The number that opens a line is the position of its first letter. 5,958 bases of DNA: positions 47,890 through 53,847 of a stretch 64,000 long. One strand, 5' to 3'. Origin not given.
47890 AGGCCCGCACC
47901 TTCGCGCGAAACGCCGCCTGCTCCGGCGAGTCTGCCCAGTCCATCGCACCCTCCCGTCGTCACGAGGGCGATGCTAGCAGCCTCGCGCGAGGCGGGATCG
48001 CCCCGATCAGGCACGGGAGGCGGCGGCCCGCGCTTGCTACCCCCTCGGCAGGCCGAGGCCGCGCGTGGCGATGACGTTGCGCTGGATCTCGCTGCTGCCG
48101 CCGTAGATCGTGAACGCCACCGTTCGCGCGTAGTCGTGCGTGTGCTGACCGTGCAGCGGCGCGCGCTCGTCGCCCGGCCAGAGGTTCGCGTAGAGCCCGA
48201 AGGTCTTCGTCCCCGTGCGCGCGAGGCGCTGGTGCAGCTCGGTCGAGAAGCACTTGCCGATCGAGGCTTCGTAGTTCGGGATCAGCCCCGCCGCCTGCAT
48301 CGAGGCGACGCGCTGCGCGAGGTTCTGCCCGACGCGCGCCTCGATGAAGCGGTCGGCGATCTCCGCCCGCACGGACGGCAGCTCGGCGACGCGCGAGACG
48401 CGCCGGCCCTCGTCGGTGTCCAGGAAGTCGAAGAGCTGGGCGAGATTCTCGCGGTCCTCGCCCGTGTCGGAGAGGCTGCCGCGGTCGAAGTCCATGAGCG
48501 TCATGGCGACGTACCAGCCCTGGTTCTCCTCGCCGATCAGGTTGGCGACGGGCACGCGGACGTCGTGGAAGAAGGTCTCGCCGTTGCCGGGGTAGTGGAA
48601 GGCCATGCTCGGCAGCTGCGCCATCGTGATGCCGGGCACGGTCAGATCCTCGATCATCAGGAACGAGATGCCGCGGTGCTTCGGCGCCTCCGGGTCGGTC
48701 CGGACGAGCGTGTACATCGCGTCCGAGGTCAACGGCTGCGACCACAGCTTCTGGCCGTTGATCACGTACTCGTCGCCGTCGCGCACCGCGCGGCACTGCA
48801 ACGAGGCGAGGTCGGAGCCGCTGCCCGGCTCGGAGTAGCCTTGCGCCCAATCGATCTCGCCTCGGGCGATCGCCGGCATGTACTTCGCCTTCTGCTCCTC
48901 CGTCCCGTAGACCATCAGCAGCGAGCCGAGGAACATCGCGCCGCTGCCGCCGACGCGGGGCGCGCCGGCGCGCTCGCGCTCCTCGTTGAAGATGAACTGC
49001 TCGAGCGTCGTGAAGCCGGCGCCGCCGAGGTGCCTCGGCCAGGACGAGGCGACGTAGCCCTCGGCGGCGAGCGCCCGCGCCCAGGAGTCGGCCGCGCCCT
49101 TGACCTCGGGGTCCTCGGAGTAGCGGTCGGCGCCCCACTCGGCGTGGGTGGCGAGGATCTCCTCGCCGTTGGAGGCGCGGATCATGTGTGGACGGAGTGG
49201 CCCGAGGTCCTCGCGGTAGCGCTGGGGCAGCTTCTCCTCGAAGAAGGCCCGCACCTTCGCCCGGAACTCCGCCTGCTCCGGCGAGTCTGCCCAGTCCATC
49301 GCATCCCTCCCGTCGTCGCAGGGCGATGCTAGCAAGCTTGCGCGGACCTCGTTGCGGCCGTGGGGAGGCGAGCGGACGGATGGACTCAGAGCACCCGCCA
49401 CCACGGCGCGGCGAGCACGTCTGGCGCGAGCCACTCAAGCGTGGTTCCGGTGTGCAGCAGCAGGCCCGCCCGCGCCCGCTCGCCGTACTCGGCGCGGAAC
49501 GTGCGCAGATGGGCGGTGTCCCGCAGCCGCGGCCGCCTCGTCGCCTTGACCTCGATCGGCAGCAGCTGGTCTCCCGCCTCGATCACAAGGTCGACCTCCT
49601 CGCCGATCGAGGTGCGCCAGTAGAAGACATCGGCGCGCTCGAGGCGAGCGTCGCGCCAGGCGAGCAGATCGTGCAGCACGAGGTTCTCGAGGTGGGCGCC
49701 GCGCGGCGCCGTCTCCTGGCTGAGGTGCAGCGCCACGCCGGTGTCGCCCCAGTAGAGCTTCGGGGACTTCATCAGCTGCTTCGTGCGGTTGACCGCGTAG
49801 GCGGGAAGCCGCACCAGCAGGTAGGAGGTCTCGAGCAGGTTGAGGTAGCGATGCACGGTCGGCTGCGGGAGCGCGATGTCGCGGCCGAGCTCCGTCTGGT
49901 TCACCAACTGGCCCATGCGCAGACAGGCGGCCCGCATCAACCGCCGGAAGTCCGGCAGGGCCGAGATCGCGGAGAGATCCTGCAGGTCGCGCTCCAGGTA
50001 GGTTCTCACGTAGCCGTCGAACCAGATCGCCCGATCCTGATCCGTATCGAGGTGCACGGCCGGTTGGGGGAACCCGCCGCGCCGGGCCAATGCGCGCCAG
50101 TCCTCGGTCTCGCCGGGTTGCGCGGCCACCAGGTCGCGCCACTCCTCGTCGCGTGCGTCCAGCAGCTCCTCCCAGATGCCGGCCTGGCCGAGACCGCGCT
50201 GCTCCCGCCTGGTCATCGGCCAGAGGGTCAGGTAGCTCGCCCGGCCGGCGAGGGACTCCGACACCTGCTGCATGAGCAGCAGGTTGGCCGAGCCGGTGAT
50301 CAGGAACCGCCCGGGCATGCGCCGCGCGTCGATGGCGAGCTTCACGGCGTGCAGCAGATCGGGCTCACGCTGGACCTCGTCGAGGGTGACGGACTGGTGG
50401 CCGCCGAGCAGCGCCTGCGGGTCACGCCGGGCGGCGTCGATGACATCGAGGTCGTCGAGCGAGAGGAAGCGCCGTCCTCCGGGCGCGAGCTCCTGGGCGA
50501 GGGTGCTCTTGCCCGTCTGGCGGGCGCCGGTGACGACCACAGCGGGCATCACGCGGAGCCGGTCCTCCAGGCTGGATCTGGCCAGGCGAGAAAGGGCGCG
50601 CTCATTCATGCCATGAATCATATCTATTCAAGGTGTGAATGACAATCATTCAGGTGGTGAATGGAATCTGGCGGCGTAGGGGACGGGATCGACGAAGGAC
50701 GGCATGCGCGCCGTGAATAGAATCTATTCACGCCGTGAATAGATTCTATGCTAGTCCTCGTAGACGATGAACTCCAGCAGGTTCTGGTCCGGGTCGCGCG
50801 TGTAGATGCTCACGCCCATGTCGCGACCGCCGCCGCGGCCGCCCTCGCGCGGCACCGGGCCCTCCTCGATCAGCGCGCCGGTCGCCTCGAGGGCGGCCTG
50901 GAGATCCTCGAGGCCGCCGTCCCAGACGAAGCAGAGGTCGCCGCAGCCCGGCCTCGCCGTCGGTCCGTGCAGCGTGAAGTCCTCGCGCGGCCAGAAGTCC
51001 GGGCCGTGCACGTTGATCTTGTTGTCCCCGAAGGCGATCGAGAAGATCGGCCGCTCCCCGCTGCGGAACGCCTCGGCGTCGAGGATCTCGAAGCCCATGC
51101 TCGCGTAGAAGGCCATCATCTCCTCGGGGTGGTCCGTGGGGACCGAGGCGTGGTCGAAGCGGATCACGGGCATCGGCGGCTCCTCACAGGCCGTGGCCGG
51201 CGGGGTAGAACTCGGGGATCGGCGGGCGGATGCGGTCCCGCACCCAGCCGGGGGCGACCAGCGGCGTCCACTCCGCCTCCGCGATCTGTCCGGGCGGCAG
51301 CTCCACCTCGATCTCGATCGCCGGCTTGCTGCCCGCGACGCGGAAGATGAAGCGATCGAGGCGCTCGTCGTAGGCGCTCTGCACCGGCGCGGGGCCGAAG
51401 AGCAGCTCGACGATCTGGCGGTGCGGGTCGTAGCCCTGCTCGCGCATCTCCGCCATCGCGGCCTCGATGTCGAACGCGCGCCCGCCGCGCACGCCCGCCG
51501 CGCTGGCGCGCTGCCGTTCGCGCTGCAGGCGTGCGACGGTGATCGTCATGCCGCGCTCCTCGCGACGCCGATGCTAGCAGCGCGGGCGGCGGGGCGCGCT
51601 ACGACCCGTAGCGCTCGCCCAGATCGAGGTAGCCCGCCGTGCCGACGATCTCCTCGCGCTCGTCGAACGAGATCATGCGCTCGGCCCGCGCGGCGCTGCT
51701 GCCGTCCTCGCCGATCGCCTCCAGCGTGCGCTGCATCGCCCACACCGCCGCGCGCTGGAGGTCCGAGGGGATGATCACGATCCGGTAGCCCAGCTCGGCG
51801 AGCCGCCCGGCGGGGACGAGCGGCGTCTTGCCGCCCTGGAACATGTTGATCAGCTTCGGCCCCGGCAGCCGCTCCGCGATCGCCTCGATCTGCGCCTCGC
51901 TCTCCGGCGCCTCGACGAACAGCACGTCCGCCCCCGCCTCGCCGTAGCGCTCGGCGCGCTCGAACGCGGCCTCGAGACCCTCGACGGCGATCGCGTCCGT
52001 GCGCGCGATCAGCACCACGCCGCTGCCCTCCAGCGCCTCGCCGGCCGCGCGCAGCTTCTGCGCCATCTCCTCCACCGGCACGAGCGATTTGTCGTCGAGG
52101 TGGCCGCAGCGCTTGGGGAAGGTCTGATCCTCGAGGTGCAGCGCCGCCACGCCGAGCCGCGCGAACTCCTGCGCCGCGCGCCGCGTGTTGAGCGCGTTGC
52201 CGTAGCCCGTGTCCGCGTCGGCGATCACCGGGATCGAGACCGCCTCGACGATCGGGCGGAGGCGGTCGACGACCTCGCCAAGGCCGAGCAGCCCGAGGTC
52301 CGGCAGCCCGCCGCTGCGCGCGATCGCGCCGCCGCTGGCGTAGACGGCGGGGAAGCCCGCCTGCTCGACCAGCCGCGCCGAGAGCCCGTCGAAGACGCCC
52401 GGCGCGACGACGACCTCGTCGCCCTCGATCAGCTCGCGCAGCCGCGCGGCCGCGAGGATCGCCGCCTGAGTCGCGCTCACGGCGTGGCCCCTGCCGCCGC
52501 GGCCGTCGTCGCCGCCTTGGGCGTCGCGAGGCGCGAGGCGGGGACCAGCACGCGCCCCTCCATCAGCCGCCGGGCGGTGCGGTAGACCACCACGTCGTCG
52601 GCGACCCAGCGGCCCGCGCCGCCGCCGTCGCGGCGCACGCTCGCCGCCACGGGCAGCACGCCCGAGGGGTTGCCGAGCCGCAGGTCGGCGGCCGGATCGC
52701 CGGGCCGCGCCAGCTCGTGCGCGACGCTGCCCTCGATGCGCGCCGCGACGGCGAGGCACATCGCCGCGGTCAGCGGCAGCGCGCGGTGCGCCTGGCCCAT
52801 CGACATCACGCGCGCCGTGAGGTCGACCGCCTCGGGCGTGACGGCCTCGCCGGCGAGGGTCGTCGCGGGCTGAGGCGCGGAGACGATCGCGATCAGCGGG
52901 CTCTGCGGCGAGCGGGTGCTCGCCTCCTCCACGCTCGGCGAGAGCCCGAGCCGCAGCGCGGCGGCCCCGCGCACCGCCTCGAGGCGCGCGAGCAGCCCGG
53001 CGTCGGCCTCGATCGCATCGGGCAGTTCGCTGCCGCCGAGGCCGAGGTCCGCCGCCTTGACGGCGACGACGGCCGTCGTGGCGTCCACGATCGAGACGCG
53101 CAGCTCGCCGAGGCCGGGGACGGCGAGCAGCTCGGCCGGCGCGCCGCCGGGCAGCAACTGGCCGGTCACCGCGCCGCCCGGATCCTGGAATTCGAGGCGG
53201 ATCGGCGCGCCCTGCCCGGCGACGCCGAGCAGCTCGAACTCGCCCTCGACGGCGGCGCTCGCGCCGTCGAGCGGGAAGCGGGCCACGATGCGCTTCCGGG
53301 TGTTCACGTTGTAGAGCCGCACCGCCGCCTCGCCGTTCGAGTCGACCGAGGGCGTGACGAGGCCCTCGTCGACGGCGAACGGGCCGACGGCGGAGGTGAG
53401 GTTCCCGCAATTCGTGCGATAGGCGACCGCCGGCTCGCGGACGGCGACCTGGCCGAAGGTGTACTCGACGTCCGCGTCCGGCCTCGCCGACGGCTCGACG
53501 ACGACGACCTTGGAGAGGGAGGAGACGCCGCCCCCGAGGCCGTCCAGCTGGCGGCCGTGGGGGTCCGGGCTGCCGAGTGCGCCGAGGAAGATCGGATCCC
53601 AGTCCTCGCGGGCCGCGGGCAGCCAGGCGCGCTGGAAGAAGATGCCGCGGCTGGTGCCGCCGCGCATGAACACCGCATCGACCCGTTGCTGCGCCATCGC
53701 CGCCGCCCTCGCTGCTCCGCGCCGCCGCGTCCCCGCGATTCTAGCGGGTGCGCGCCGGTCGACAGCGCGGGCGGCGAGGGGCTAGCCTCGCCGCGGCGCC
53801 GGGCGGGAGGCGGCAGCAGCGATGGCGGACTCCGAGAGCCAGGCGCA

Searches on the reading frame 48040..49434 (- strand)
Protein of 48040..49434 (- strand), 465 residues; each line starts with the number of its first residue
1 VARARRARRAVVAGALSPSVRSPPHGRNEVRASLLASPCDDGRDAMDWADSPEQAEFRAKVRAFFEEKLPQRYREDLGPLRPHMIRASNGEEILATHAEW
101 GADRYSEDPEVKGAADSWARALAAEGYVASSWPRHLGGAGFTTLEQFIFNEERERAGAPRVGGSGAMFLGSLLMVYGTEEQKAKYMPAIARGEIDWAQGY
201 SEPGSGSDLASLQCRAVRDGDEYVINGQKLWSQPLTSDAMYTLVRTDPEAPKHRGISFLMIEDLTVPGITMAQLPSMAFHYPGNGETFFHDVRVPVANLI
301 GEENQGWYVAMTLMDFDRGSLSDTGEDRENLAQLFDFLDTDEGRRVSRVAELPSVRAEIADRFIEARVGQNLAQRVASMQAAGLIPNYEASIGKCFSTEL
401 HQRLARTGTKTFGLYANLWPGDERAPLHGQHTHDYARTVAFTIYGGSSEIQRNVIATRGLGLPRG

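Call 74: search_protein_families(library=pfam, proteins=[window:48040-49434:-], max_evalue=0.001)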
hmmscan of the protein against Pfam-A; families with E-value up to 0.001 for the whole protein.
window:48040-49434:- (465 aa): 3 families
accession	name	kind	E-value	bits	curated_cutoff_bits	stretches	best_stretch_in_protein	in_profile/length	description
PF00441.29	Acyl-CoA_dh_1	-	1.3e-16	61.5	22.4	1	304-459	1-149/150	Acyl-CoA dehydrogenase, C-terminal domain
PF02771.21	Acyl-CoA_dh_N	-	1.7e-16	61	22.9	1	102-193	23-113/113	Acyl-CoA dehydrogenase, N-terminal domain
PF02770.24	Acyl-CoA_dh_M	-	9.6e-13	48.6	33.3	1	197-292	1-97/97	Acyl-CoA dehydrogenase, middle domain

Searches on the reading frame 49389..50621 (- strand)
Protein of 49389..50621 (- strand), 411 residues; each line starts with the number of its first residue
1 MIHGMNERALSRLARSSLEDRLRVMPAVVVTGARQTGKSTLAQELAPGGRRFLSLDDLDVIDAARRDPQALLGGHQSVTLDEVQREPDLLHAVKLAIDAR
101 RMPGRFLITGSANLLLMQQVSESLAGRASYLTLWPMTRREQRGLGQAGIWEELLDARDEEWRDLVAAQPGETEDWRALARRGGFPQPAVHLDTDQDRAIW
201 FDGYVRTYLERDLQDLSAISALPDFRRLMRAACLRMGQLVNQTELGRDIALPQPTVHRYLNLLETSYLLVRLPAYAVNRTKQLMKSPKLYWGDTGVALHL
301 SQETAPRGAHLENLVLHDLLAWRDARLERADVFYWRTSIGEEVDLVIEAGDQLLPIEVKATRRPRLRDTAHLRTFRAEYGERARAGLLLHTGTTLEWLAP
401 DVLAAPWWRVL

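Call 74: search_protein_families(library=pfam, proteins=[window:49389-50621:-], max_evalue=0.001)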
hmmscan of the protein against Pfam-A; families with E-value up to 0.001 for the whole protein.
window:49389-50621:- (411 aa): 2 families
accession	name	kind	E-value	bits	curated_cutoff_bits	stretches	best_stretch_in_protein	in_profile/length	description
PF13635.12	DUF4143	-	2.8e-36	125.1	28.1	1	210-360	1-159/160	Domain of unknown function (DUF4143)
PF13173.12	AAA_14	-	1.2e-22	80.7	27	1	26-140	3-127/129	AAA domain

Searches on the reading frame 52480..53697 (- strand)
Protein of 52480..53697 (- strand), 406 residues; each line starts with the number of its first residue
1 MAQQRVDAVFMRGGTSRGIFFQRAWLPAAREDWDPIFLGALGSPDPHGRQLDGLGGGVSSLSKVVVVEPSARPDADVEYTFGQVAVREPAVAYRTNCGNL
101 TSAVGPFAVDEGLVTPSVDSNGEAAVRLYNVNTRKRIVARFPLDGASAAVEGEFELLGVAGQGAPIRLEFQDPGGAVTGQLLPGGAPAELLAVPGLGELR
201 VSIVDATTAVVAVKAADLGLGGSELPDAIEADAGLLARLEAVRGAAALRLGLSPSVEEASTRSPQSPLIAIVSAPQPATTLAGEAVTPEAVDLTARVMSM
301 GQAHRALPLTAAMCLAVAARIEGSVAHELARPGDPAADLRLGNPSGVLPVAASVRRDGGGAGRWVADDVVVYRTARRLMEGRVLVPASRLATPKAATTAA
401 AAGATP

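Call 74: search_protein_families(library=pfam, proteins=[window:52480-53697:-], max_evalue=0.001)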
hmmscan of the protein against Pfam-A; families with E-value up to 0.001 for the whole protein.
window:52480-53697:- (406 aa): 1 family
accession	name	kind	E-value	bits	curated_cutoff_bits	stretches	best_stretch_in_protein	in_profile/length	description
PF04303.18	PrpF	-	6.3e-107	358.1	27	1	3-386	1-371/371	PrpF protein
